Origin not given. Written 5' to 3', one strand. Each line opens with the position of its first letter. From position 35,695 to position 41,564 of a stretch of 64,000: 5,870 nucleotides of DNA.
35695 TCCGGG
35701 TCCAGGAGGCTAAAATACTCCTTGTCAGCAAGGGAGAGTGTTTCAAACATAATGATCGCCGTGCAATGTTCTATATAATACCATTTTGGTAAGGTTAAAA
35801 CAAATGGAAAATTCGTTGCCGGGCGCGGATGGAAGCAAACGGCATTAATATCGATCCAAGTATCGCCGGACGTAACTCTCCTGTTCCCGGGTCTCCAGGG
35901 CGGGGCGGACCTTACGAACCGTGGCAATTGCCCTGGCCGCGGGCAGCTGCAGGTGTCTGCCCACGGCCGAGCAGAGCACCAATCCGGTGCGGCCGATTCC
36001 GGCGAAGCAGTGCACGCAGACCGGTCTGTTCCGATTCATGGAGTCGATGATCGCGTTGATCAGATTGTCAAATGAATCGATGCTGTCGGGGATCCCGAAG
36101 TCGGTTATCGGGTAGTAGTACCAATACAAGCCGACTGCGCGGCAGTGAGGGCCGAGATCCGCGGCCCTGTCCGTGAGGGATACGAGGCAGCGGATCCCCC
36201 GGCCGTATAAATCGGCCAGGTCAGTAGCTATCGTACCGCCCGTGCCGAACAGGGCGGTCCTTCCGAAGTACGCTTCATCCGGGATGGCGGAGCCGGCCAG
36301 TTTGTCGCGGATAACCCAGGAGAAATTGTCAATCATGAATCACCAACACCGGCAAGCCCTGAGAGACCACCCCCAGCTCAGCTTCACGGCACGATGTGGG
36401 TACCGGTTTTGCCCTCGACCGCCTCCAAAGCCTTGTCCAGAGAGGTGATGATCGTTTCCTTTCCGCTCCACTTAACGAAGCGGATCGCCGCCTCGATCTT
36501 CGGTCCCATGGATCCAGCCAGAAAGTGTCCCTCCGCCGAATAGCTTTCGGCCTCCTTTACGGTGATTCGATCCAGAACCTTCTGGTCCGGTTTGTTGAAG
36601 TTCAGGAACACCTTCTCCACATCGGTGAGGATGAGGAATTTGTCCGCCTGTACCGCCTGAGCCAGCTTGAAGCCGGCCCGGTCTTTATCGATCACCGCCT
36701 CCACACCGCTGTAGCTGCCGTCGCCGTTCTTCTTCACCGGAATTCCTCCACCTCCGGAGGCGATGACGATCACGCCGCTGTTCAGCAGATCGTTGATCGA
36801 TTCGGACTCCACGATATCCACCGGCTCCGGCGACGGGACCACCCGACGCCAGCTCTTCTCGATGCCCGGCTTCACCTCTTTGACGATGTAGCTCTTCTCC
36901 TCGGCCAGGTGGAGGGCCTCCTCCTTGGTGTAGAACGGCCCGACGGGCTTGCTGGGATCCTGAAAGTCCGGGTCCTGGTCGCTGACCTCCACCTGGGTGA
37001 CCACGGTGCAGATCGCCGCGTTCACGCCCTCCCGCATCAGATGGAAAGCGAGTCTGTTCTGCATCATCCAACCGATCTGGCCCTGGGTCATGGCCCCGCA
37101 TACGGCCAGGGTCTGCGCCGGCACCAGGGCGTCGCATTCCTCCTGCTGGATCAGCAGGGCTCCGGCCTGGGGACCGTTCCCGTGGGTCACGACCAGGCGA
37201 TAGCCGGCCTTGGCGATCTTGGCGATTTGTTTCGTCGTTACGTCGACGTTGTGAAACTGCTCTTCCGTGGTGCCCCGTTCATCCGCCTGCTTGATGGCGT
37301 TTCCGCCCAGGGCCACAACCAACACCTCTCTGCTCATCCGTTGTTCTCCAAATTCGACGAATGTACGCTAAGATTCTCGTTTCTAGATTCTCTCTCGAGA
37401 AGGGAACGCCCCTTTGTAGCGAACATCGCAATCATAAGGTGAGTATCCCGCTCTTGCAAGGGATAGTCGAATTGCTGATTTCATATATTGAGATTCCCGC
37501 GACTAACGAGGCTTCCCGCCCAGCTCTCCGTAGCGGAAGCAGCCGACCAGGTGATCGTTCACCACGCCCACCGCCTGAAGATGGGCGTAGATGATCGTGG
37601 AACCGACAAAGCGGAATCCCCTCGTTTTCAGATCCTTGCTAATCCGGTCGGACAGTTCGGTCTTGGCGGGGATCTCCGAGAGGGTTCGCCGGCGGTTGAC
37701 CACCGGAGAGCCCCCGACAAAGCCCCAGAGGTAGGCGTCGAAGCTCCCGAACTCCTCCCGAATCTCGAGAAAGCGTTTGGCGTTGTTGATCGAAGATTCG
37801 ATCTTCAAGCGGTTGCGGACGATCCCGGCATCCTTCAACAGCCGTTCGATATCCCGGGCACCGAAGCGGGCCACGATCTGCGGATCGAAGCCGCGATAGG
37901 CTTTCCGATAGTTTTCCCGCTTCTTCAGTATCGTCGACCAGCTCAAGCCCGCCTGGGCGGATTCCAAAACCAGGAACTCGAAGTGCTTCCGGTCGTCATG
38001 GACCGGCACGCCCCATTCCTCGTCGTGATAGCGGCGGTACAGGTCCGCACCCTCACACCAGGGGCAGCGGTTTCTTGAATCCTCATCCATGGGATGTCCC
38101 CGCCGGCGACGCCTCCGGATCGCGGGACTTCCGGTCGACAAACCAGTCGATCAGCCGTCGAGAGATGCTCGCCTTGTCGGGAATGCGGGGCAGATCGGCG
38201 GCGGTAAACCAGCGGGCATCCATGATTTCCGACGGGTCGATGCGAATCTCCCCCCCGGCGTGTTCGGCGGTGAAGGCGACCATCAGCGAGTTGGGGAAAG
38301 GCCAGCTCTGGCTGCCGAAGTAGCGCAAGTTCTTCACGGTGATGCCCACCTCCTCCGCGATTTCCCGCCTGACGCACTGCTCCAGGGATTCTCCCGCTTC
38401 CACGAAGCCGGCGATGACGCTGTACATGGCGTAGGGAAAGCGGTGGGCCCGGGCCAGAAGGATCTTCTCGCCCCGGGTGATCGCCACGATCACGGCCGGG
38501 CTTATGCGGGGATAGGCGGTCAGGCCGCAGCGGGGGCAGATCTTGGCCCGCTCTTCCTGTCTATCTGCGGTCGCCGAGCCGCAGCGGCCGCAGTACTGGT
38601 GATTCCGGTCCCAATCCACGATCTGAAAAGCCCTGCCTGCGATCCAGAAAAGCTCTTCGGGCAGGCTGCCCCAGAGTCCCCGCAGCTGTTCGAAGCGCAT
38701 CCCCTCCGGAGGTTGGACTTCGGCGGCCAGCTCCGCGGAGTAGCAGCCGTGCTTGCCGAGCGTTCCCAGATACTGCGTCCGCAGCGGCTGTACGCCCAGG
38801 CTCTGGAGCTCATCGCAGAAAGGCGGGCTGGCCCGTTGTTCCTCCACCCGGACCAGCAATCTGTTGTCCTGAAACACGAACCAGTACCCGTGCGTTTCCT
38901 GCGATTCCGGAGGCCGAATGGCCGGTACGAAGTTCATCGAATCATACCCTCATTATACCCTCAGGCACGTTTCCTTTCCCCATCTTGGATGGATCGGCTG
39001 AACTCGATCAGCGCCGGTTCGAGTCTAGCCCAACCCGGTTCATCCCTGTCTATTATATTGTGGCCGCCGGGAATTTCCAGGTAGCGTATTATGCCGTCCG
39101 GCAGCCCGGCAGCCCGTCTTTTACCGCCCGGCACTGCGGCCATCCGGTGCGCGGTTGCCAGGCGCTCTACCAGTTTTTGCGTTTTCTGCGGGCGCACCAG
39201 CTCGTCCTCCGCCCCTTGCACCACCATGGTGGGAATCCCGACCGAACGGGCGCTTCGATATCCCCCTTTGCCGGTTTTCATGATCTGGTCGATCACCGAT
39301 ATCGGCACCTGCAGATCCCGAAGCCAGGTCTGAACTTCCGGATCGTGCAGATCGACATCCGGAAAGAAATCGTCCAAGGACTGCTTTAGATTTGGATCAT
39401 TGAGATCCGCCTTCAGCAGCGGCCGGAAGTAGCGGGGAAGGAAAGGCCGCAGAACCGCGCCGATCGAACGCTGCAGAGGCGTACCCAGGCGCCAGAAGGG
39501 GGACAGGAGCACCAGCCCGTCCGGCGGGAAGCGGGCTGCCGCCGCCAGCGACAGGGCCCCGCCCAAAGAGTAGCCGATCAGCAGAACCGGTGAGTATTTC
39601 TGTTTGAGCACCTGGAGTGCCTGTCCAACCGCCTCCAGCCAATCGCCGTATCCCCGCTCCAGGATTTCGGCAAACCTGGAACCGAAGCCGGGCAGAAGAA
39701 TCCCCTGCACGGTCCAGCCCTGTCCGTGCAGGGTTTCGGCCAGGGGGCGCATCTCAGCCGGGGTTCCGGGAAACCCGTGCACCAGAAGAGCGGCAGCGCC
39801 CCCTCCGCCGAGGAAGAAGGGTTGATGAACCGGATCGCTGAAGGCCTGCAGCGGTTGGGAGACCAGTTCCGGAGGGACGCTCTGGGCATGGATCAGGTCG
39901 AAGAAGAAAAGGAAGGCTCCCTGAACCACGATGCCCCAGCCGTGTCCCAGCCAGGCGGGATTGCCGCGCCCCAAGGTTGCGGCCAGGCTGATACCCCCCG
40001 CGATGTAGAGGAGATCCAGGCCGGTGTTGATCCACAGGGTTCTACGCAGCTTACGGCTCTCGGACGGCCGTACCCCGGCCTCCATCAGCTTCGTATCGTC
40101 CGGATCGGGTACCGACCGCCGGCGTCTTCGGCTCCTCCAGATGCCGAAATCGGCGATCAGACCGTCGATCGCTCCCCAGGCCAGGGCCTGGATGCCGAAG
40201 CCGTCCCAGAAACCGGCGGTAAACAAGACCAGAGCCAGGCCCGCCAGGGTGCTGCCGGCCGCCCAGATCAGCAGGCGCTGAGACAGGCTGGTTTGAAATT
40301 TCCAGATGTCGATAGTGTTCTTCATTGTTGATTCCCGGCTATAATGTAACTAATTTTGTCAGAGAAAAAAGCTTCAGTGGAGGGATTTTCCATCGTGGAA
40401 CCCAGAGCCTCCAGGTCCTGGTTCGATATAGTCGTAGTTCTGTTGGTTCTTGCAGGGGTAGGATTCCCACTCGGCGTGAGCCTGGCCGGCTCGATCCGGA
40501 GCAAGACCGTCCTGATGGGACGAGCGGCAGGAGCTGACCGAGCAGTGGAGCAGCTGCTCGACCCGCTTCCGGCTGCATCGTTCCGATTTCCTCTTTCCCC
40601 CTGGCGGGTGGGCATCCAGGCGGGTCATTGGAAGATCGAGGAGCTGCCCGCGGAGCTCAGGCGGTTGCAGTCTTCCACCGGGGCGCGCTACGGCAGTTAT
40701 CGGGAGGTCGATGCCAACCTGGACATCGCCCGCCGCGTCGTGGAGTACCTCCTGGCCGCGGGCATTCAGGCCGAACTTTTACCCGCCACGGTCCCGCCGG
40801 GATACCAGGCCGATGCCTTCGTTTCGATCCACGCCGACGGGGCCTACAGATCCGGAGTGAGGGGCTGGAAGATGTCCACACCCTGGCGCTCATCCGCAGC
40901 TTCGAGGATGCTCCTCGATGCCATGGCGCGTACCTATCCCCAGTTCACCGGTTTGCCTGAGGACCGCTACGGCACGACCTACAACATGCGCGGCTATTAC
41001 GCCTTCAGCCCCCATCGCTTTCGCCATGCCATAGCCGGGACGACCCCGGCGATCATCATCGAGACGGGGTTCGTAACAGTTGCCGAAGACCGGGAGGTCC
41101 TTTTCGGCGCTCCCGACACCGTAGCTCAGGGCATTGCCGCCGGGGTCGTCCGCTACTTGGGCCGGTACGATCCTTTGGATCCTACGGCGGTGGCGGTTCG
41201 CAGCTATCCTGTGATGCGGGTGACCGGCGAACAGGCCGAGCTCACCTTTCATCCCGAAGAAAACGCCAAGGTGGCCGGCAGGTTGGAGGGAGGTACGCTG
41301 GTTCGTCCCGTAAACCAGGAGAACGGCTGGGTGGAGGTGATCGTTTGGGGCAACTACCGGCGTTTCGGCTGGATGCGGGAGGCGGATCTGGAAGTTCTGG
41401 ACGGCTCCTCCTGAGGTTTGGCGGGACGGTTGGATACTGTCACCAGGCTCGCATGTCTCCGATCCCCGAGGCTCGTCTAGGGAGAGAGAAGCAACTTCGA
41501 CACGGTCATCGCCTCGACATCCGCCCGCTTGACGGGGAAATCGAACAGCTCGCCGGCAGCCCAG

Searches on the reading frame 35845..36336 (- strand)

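Call 8: search_protein_families(library=pfam, proteins=[window:35845-36336:-], max_evalue=0.001)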
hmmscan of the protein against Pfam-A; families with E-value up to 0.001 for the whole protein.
window:35845-36336:- (163 aa): 6 families
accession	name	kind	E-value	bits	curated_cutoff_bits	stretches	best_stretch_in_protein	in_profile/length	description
PF22785.1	Tc-R-P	-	8.4e-13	49.2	27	1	35-125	11-101/106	Polymorphic toxin system, DSP-PTPase phosphatase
PF00102.32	Y_phosphatase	-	3.6e-08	33.8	20.9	1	78-125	143-191/234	Protein-tyrosine phosphatase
PF00782.25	DSPc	-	7e-08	32.8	33.5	1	77-149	47-119/133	Dual specificity phosphatase, catalytic domain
PF22784.1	PTP-SAK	-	3.9e-06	27.4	27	1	39-155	23-152/153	Swiss Army Knife protein, DSP-PTPase phosphatase domain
PF05706.17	CDKN3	-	3.7e-05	23.9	20.7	1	65-121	96-151/168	Cyclin-dependent kinase inhibitor 3 (CDKN3)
PF22741.1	PTP-NADK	-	0.00049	20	27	1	75-120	82-124/163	DSP-PTPase phosphatase fused to NAD+ Kinase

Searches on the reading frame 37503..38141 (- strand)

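Call 8: search_protein_families(library=pfam, proteins=[window:37503-38141:-], max_evalue=0.001)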
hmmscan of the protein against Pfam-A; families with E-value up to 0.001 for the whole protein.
window:37503-38141:- (212 aa): 1 family
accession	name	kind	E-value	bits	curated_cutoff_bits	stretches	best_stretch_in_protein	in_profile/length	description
PF03352.18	Adenine_glyco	-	3.4e-82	275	25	1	28-203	1-176/177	Methyladenine glycosylase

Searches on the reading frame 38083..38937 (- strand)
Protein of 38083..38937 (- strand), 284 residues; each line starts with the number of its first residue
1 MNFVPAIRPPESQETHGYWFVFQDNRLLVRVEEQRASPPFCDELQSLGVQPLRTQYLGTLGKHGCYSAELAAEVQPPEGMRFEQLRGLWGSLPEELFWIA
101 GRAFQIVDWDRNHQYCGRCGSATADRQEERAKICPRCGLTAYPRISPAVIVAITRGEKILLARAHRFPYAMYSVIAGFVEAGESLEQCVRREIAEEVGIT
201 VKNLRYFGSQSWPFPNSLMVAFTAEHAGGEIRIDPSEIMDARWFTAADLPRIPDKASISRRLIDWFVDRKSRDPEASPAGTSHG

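Call 8: search_protein_families(library=pfam, proteins=[window:38083-38937:-], max_evalue=0.001)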
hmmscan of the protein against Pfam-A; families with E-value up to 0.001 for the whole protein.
window:38083-38937:- (284 aa): 3 families
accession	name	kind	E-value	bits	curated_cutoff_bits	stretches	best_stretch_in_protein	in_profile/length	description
PF00293.34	NUDIX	-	6.3e-24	84.9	21.1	1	147-266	4-134/134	NUDIX domain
PF09296.17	NUDIX-like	-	4.3e-13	50.3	22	1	17-109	2-96/96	NADH pyrophosphatase-like rudimentary NUDIX domain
PF09297.16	Zn_ribbon_NUD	-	1.6e-10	41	24.8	1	111-140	1-30/32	NADH pyrophosphatase zinc ribbon domain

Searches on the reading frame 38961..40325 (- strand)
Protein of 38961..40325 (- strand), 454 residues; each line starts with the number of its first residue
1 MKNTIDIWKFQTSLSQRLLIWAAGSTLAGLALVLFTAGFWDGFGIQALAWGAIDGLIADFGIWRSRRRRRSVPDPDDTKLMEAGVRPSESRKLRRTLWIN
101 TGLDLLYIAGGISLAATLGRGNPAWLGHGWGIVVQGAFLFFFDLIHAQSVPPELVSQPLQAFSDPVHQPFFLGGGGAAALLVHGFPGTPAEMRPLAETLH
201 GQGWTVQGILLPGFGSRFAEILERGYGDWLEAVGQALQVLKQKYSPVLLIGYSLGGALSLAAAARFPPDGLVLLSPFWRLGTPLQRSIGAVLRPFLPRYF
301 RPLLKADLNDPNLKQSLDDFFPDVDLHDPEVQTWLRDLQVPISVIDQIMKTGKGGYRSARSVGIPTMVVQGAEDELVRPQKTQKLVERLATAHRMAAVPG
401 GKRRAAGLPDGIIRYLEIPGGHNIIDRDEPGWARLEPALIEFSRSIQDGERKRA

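Call 8: search_protein_families(library=pfam, proteins=[window:38961-40325:-], max_evalue=0.001)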
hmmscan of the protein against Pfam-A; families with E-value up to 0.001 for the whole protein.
window:38961-40325:- (454 aa): 5 families
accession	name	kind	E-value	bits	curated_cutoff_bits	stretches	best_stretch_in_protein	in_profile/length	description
PF22503.1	DUF6992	-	1.8e-26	93.2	27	1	18-144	2-122/122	Family of unknown function (DUF6992)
PF12146.15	Hydrolase_4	-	1.2e-18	67.7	27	1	178-394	6-222/239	Serine aminopeptidase, S33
PF12697.13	Abhydrolase_6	-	1.4e-13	52.5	26.3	1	180-386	2-188/217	Alpha/beta hydrolase family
PF00561.26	Abhydrolase_1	-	1.7e-12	48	25.8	1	180-385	4-221/245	alpha/beta hydrolase fold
PF03959.19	FSH1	-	0.00049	20.3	21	0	358-400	155-197/211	Serine hydrolase (FSH1)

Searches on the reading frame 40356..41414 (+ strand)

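Call 8: search_protein_families(library=pfam, proteins=[window:40356-41414:+], max_evalue=0.001)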
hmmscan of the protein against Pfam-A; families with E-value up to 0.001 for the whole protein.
window:40356-41414:+ (352 aa): 1 family
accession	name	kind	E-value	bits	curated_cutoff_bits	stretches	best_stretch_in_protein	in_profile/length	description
PF01520.23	Amidase_3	-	2.1e-10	41.4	27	1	106-264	10-172/174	N-acetylmuramoyl-L-alanine amidase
